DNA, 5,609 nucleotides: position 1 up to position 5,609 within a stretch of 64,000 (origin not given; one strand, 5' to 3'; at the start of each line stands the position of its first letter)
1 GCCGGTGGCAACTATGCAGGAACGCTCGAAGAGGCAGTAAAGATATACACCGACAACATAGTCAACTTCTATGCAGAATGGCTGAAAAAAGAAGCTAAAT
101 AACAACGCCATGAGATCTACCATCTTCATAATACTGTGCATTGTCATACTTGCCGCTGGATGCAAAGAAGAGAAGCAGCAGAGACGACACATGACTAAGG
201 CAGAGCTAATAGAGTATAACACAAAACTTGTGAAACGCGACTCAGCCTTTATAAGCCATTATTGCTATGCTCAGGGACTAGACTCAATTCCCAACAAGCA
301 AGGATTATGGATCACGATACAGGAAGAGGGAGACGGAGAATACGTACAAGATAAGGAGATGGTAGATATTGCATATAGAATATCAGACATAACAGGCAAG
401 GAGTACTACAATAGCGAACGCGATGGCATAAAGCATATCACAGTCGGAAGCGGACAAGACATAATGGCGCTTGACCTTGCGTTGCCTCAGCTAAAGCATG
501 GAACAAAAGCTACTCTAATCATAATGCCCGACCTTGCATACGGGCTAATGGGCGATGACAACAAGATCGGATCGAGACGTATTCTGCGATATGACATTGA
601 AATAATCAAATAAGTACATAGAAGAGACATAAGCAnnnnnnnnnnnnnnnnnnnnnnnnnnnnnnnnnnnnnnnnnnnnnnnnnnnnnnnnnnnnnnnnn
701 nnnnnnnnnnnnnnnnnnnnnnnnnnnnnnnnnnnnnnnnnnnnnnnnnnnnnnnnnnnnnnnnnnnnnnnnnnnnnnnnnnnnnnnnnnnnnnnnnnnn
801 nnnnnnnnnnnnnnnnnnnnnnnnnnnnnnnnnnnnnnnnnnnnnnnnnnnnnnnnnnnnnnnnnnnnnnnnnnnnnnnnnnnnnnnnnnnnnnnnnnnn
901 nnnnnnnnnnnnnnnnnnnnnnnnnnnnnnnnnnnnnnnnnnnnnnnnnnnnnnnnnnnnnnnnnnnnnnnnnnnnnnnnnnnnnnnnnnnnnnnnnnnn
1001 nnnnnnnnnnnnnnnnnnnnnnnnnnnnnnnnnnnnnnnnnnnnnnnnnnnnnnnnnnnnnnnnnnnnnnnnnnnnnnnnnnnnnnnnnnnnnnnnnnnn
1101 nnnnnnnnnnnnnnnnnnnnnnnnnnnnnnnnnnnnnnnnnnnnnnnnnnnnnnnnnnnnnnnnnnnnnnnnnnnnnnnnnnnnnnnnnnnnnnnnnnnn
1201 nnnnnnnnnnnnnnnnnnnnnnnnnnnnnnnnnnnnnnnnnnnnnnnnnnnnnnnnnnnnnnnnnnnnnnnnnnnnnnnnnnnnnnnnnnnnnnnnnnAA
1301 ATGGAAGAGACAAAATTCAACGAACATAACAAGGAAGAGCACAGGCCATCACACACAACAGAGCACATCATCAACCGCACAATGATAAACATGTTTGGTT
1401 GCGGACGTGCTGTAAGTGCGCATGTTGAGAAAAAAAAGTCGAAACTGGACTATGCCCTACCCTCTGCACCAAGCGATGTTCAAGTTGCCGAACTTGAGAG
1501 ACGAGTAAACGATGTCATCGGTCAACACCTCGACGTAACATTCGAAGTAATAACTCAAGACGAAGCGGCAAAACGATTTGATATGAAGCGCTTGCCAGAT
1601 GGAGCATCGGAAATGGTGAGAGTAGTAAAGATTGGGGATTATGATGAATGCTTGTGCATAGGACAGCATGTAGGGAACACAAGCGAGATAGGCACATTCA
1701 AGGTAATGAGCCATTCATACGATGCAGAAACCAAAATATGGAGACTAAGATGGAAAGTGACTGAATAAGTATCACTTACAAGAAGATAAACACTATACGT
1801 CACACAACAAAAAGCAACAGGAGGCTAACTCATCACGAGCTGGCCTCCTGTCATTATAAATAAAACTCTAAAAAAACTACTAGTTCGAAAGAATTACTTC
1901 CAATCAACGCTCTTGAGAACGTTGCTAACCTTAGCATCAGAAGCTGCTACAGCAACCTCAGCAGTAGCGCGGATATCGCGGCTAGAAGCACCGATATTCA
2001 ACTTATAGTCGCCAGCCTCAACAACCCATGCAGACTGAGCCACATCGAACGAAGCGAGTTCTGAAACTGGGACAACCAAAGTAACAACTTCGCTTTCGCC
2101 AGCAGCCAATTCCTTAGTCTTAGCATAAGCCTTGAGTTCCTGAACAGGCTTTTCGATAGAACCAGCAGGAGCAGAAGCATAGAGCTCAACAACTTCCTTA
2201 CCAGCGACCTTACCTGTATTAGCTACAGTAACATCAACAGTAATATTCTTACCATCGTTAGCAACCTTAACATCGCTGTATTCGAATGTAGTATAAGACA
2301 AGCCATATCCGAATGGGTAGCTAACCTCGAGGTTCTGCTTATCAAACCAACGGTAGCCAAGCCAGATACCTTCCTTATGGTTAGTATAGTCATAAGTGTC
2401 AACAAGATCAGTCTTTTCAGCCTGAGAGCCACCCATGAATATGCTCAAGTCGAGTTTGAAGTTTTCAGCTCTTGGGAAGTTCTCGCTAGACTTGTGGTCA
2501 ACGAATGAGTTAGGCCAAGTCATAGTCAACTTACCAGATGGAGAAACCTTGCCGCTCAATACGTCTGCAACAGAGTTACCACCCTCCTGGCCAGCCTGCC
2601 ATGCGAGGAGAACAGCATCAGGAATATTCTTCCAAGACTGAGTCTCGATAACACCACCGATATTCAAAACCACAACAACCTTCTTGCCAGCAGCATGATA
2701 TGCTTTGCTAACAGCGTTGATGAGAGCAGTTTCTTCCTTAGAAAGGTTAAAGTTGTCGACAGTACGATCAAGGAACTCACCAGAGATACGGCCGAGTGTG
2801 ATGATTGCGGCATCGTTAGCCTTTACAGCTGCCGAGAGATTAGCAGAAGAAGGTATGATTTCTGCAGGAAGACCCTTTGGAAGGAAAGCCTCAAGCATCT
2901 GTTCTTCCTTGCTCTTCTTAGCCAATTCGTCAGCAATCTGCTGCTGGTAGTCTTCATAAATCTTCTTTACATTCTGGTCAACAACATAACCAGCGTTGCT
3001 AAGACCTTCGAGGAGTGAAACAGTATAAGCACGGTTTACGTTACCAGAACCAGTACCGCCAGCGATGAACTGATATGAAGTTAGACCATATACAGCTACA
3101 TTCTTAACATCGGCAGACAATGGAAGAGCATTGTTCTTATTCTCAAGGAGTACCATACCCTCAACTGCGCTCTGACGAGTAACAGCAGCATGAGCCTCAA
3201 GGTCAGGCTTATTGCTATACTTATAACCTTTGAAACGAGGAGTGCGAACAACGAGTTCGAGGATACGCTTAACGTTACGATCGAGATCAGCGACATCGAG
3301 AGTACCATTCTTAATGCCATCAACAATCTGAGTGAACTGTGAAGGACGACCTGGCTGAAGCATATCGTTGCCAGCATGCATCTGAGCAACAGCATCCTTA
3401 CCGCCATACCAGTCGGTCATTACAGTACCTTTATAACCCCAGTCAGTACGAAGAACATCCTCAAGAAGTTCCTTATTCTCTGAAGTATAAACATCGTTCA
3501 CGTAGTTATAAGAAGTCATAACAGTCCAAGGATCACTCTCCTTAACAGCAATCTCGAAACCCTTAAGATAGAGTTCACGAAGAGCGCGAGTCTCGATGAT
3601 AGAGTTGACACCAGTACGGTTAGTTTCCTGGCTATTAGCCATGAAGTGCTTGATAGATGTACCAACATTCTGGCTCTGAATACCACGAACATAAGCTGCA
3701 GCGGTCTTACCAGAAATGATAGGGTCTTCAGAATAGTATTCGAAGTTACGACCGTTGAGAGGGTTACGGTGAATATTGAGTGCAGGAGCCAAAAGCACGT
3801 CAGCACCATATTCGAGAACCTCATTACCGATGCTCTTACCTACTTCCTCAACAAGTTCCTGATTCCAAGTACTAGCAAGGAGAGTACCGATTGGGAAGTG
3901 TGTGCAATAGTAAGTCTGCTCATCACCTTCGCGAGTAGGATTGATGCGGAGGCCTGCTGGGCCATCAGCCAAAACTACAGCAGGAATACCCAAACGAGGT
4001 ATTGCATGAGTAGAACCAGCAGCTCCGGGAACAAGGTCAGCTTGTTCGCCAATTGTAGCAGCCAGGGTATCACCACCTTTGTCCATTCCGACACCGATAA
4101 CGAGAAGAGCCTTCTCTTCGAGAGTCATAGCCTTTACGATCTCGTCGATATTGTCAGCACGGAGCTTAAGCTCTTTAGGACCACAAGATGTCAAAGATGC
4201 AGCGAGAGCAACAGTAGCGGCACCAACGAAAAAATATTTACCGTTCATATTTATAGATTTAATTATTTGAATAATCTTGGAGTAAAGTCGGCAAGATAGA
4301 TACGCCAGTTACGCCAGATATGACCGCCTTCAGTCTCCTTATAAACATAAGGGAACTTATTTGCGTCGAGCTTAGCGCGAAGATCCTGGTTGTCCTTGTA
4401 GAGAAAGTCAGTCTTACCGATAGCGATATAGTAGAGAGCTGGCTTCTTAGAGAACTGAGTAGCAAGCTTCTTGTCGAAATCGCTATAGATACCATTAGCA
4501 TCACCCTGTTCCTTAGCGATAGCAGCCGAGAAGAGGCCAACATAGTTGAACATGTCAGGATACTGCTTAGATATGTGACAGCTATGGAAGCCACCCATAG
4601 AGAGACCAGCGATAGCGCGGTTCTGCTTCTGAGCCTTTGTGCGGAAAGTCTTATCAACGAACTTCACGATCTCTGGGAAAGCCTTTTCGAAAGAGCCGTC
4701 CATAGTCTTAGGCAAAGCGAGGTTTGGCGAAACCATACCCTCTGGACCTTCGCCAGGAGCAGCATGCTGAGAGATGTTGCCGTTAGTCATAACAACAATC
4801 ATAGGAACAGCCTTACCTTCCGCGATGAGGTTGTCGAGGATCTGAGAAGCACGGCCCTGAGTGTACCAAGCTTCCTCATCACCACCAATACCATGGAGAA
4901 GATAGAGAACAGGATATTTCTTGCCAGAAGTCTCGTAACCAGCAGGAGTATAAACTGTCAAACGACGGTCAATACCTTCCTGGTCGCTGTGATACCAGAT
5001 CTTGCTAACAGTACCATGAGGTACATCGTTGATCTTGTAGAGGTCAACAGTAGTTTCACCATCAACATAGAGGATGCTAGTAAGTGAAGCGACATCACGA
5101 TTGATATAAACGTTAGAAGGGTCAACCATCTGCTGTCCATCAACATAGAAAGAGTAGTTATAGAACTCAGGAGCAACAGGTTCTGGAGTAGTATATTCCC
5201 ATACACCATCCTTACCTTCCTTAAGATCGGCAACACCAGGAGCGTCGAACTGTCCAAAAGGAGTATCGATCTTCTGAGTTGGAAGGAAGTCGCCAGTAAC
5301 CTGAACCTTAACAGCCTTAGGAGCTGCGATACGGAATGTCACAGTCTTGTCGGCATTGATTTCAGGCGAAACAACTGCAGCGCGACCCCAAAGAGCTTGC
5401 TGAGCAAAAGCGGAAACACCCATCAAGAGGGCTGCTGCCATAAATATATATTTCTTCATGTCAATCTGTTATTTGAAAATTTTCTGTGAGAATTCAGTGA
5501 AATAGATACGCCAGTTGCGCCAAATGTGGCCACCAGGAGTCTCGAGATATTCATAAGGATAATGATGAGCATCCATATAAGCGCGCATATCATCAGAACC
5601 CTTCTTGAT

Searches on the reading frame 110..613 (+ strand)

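Call 17: search_protein_families(library=pfam, proteins=[window:110-613:+], max_evalue=0.00001)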
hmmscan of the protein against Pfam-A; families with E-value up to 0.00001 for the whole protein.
window:110-613:+ (167 aa): 1 family
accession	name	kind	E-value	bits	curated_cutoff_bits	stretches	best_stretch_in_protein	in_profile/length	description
PF00254.34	FKBP_C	-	2.9e-10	40.8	21.1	1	79-165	5-93/94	FKBP-type peptidyl-prolyl cis-trans isomerase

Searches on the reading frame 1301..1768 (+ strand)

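Call 17: search_protein_families(library=pfam, proteins=[window:1301-1768:+], max_evalue=0.00001)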
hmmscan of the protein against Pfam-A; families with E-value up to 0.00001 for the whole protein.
window:1301-1768:+ (155 aa): 1 family
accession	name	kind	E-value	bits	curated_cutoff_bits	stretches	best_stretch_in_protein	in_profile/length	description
PF07973.19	tRNA_SAD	-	6.8e-13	48.8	24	1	106-141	1-36/44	Threonyl and Alanyl tRNA synthetase second additional domain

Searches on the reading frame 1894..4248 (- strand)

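Call 17: search_protein_families(library=pfam, proteins=[window:1894-4248:-], max_evalue=0.00001)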
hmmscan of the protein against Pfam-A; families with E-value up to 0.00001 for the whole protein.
window:1894-4248:- (784 aa): 3 families
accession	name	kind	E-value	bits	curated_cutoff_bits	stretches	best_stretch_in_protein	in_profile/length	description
PF01915.27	Glyco_hydro_3_C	-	3.3e-43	148.4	31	1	365-652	1-200/200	Glycosyl hydrolase family 3 C-terminal domain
PF00933.27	Glyco_hydro_3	-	2.1e-38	133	27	1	114-332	80-316/316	Glycosyl hydrolase family 3 N terminal domain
PF14310.12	Fn3-like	-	1.9e-21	76.4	25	1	685-756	1-71/71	Fibronectin type III-like domain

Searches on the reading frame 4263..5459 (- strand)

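Call 17: search_protein_families(library=pfam, proteins=[window:4263-5459:-], max_evalue=0.00001)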
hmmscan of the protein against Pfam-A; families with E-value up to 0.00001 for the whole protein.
window:4263-5459:- (398 aa): 1 family
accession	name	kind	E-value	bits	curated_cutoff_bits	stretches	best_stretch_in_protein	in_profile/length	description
PF00756.26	Esterase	-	1.7e-26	94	22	1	164-392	7-247/251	Putative esterase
